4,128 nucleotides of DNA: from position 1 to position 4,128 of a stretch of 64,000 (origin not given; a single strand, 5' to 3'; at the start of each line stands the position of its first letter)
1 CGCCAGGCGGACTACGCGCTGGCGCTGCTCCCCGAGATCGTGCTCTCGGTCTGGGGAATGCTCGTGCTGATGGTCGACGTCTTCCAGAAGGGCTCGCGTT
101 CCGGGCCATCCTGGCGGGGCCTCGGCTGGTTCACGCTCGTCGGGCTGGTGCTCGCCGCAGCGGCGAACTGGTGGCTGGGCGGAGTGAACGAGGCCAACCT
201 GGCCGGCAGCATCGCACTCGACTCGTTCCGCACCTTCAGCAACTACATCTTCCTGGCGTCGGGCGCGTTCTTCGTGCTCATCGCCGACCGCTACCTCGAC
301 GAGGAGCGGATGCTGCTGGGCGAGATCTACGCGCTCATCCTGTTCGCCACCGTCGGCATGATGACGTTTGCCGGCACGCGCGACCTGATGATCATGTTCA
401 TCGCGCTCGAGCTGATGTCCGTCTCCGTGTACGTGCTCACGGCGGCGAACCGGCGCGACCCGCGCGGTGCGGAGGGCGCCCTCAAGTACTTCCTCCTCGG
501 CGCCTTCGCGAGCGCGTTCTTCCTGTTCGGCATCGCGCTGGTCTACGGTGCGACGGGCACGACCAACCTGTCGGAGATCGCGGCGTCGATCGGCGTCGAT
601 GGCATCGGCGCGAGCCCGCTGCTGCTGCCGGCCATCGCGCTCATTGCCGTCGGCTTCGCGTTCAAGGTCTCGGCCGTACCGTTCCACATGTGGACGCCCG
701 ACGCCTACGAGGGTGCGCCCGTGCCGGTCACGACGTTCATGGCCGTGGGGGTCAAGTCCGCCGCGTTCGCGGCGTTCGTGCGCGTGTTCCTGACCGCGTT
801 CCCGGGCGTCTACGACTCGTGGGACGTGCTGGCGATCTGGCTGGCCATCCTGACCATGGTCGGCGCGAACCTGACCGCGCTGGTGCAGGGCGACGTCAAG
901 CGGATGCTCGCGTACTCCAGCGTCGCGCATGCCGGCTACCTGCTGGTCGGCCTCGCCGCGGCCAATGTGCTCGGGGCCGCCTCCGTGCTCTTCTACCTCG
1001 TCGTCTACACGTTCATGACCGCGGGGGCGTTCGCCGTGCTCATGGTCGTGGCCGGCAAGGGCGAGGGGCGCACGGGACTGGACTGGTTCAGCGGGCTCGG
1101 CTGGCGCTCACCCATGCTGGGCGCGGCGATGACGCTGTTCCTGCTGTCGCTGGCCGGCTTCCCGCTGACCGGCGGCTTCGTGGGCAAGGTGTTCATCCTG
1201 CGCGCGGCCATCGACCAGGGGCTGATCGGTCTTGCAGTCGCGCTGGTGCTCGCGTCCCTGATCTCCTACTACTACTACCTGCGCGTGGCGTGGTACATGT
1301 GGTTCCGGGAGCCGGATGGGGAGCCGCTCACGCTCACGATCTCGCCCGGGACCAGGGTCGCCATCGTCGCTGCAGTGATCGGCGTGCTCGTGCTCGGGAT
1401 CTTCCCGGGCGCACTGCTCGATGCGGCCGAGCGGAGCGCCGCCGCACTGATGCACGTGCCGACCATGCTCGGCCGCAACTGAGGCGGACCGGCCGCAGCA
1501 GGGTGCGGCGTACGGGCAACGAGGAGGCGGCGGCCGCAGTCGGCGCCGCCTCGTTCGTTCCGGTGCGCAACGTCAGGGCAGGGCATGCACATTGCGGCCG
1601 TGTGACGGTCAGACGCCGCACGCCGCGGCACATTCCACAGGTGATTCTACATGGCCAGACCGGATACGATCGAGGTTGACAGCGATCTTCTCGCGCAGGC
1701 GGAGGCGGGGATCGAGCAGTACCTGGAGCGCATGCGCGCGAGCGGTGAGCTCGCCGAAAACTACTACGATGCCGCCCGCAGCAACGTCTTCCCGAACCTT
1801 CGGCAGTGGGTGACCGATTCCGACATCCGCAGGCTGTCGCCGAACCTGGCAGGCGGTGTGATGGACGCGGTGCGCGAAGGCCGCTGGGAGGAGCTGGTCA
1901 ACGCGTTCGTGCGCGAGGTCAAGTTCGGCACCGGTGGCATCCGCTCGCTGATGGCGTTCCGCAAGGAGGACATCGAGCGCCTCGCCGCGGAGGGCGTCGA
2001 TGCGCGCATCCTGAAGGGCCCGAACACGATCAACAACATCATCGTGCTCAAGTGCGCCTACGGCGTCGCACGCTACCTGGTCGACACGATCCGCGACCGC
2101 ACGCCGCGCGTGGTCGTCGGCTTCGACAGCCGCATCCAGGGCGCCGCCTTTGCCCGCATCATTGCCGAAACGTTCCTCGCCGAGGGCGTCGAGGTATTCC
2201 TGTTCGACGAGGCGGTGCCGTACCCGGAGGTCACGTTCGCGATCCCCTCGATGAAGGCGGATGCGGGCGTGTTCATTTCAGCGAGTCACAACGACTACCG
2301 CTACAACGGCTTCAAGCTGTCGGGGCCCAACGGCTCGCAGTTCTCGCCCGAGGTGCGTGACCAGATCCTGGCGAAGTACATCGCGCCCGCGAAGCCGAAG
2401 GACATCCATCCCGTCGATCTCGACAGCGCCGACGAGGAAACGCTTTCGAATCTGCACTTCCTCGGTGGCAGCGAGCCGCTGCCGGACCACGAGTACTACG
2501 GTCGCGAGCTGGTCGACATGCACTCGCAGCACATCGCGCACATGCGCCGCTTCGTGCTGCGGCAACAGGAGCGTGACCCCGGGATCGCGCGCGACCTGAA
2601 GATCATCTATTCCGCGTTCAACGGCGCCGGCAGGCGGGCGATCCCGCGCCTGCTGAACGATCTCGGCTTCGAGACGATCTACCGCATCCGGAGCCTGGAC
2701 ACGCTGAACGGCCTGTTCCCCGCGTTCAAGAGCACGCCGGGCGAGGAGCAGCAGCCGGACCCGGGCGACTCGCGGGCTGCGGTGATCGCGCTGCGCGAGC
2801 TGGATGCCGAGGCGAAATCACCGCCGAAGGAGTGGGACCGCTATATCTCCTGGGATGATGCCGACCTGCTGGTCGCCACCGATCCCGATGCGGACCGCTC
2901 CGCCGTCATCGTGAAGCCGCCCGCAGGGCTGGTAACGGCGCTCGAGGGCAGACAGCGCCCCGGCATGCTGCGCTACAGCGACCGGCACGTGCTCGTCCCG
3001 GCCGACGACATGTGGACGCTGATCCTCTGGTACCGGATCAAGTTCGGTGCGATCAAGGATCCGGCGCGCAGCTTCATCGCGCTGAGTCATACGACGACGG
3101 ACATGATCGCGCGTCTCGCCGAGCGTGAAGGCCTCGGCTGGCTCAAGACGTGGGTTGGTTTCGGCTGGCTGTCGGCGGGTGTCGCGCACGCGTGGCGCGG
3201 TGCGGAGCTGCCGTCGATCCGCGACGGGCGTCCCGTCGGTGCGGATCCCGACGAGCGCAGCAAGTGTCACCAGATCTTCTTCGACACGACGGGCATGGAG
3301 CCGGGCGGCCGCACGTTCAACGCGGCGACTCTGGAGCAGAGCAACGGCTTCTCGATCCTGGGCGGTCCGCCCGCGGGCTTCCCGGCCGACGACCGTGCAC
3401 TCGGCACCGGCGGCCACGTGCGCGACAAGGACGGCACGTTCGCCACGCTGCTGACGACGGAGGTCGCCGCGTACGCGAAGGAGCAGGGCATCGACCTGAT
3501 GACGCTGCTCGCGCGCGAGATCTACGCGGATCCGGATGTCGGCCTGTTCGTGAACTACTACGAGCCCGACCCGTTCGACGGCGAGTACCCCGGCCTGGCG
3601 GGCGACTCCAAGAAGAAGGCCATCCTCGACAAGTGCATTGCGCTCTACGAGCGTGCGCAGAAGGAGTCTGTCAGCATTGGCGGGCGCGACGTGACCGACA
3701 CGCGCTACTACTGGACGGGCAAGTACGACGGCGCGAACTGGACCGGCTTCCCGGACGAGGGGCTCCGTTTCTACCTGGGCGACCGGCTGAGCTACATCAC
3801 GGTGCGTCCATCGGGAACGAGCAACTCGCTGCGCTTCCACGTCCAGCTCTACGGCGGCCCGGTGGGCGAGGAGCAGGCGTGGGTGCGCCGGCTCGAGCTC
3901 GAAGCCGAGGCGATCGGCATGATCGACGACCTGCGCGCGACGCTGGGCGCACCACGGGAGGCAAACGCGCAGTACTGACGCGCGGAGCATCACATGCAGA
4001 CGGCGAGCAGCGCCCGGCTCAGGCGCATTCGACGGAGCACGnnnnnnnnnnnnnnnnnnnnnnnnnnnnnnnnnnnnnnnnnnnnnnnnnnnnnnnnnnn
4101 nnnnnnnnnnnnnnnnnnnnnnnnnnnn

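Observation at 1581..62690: Sigma-54-type -24/-12 motifs (TGGC-N7-TTGC) recur upstream of many unrelated operons, with rpoN in the same window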

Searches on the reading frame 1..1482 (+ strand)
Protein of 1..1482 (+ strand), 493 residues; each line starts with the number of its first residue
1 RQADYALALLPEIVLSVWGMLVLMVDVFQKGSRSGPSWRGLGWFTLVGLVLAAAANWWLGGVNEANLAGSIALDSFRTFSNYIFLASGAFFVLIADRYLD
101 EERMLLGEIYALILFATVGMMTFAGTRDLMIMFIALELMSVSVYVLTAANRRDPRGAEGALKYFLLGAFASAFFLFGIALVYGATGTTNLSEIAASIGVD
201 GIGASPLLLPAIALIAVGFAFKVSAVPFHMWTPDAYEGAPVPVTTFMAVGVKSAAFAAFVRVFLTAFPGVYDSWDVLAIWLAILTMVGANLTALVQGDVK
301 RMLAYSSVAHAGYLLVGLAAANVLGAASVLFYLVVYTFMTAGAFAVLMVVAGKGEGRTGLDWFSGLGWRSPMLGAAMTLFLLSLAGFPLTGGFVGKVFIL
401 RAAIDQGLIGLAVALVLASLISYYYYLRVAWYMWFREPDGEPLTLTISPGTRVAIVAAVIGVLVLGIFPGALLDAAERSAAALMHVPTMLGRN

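Call 6: search_protein_families(library=pfam, proteins=[window:1-1482:+])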
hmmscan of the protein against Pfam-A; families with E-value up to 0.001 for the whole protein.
window:1-1482:+ (493 aa): 2 families
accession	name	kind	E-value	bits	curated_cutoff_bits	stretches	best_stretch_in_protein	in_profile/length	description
PF00361.26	Proton_antipo_M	-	2e-71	241.1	21.5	1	127-422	2-294/294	NADH:quinone oxidoreductase/Mrp antiporter, TM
PF00420.29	Oxidored_q2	-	0.00016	21.8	26.1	1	111-193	5-90/95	NADH-ubiquinone/plastoquinone oxidoreductase chain 4L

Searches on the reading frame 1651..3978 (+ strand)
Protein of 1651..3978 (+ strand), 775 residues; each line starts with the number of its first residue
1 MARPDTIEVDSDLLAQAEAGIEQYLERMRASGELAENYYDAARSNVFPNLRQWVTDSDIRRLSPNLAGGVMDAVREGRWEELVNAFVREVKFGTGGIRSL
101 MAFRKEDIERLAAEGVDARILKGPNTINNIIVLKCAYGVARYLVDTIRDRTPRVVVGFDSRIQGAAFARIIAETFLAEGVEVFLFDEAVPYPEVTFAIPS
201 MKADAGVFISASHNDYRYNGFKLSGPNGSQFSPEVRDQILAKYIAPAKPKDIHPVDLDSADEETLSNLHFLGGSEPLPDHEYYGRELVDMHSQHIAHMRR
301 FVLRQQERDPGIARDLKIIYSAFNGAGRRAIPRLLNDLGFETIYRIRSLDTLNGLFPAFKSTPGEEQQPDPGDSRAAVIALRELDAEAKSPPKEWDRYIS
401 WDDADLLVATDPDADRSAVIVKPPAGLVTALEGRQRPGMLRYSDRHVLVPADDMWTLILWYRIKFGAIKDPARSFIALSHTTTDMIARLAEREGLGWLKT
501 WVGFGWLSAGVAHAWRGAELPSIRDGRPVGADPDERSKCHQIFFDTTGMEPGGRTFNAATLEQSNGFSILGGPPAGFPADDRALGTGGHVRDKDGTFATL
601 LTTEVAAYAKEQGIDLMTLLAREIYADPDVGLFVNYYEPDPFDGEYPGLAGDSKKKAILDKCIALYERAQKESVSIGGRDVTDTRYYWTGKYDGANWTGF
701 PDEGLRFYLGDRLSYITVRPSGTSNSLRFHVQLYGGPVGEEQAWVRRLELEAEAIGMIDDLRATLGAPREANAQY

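Call 6: search_protein_families(library=pfam, proteins=[window:1651-3978:+])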
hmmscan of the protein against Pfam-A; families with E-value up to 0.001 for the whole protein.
window:1651-3978:+ (775 aa): 2 families
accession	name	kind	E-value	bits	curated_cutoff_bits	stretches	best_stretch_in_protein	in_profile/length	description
PF02878.22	PGM_PMM_I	-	1.2e-29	103.2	22.5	1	124-243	15-131/138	Phosphoglucomutase/phosphomannomutase, alpha/beta/alpha domain I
PF02879.22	PGM_PMM_II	-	1.7e-09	38.6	29.3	1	313-420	18-99/103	Phosphoglucomutase/phosphomannomutase, alpha/beta/alpha domain II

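Call 55: find_homologous_proteins(query=window:1651-3978:+, max_evalue=1e-50)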
Query window:1651-3978:+ (775 aa): 801 proteins with E <= 1e-50 among 8000 candidates; the best 120 are listed.
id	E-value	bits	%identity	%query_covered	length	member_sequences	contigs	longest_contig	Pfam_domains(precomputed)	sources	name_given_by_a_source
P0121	0.0e+0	1663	93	100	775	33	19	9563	PF02878.23,PF02879.23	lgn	-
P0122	0.0e+0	1524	85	100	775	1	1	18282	PF02878.23,PF02879.23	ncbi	-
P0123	0.0e+0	1465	82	100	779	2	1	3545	PF02878.23,PF02879.23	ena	-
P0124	0.0e+0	1458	81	100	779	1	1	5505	PF02878.23,PF02879.23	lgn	-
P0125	0.0e+0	1369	77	100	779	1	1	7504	PF02878.23,PF02879.23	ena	-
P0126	0.0e+0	1042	83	71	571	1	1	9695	PF02878.23,PF02879.23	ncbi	ncbi:MAG: hypothetical protein ACREKM_04355, partial [Longimicrobiales bacterium]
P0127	1.3e-297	1007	61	99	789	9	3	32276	PF02878.23,PF02879.23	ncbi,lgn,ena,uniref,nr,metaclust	ncbi:MAG: hypothetical protein A3F84_01530 [Candidatus Handelsmanbacteria bacterium RIFCSPLOWO2_12_F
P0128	7.6e-289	978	57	99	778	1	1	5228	PF02878.23,PF02879.23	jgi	jgi:phosphomannomutase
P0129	4.4e-287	972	57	99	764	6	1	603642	PF02878.23,PF02879.23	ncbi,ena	-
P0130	3.9e-286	969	59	99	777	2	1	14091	PF02878.23,PF02879.23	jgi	-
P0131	3.0e-283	960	57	98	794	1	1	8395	PF02878.23,PF02879.23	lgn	-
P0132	6.6e-282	955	56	99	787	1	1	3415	PF02878.23,PF02879.23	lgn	-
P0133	3.4e-281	953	58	98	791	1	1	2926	PF02878.23,PF02879.23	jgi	jgi:phosphomannomutase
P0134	9.1e-281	952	56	99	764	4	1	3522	PF02878.23,PF02879.23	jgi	jgi:phosphomannomutase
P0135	1.8e-280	951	58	97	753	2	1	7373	PF02878.23,PF02879.23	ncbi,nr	ncbi:MAG: hypothetical protein M3O61_11320 [Gemmatimonadota bacterium]|nr:hypothetical protein [Gemm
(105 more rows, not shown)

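Call 56: find_encoding_contigs(protein=P0122, flank=10000, max_places=2)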
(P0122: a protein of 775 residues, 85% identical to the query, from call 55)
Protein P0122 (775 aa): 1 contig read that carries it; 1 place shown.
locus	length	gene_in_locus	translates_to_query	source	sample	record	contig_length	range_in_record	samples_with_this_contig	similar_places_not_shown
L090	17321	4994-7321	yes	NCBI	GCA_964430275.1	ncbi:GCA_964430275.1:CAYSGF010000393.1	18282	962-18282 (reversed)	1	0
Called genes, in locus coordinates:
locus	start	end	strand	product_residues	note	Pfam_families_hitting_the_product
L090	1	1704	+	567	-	?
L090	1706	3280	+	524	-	PF00361:Proton_antipo_M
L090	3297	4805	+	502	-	PF00361:Proton_antipo_M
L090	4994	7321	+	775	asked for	PF02878:PGM_PMM_I, PF02879:PGM_PMM_II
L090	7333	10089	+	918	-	PF03699:UPF0182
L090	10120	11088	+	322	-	PF00696:AA_kinase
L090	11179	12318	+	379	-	PF08442:ATP-grasp_2, PF13549:ATP-grasp_5, PF24948:Citrate_synth_N, PF00549:Ligase_CoA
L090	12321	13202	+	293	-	PF02629:CoA_binding, PF00549:Ligase_CoA, PF13607:Succ_CoA_lig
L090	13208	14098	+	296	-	PF00359:PTS_EIIA_2, PF00571:CBS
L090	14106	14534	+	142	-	PF00334:NDK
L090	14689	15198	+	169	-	PF02620:YceD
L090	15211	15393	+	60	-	PF01783:Ribosomal_L32p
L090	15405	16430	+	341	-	PF02504:FA_synthesis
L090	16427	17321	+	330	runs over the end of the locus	PF00108:Thiolase_N (weak), PF08545:ACP_syn_III, PF08541:ACP_syn_III_C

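Call 57: find_encoding_contigs(protein=P0125, flank=10000, max_places=2)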
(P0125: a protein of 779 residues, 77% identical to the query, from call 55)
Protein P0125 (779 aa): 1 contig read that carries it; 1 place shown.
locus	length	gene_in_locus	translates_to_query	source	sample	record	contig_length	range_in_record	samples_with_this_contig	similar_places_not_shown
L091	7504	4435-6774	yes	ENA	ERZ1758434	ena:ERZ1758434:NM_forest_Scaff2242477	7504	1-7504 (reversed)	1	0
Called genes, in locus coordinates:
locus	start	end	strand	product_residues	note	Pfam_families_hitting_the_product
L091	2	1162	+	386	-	?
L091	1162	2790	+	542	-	PF00361:Proton_antipo_M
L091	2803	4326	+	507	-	PF00361:Proton_antipo_M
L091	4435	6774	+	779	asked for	PF02878:PGM_PMM_I, PF02879:PGM_PMM_II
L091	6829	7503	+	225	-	?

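Call 58: find_encoding_contigs(protein=P0124, flank=10000, max_places=2)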
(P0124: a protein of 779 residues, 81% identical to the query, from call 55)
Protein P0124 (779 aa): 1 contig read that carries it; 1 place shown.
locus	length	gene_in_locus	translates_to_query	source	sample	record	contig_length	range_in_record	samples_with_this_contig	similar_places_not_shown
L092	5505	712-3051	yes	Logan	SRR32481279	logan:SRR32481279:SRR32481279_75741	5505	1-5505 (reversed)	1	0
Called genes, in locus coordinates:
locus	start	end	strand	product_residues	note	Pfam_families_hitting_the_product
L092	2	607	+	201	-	?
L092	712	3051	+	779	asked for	PF02878:PGM_PMM_I, PF02879:PGM_PMM_II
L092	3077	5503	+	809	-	?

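Call 80: search_protein_families(library=ncbifam, proteins=[window:1651-3978:+], max_evalue=0.01)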
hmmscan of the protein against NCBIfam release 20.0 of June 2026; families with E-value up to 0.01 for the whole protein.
window:1651-3978:+ (775 aa): 7 families
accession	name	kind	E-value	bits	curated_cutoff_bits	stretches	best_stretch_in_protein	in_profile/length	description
TIGR03990.1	Arch_GlmM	equivalog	2.9e-30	105.5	439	1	126-366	16-217/444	phosphoglucosamine mutase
TIGR01455.1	glmM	equivalog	3.8e-18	65.4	447.55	1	127-241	15-127/442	phosphoglucosamine mutase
NF046027.1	PhglucPhmanMutPgmG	equivalog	1.5e-10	40.3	600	1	137-236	29-128/460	phosphoglucomutase/phosphomannomutase PgmG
NF007088.0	PRK09542.1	equivalog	1.5e-07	30.8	618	1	143-227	37-120/456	phosphomannomutase/phosphoglucomutase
NF005737.0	PRK07564.1-1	equivalog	1.3e-05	24.1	378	1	153-269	52-175/543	alpha-D-glucose phosphate-specific phosphoglucomutase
NF011943.0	PRK15414.1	subfamily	0.0011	18.1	801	1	139-225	28-111/456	phosphomannomutase CpsG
TIGR01132.1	pgm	equivalog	0.0033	15.9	778.05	0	128-241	57-176/546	phosphoglucomutase (alpha-D-glucose-1,6-bisphosphate-dependent)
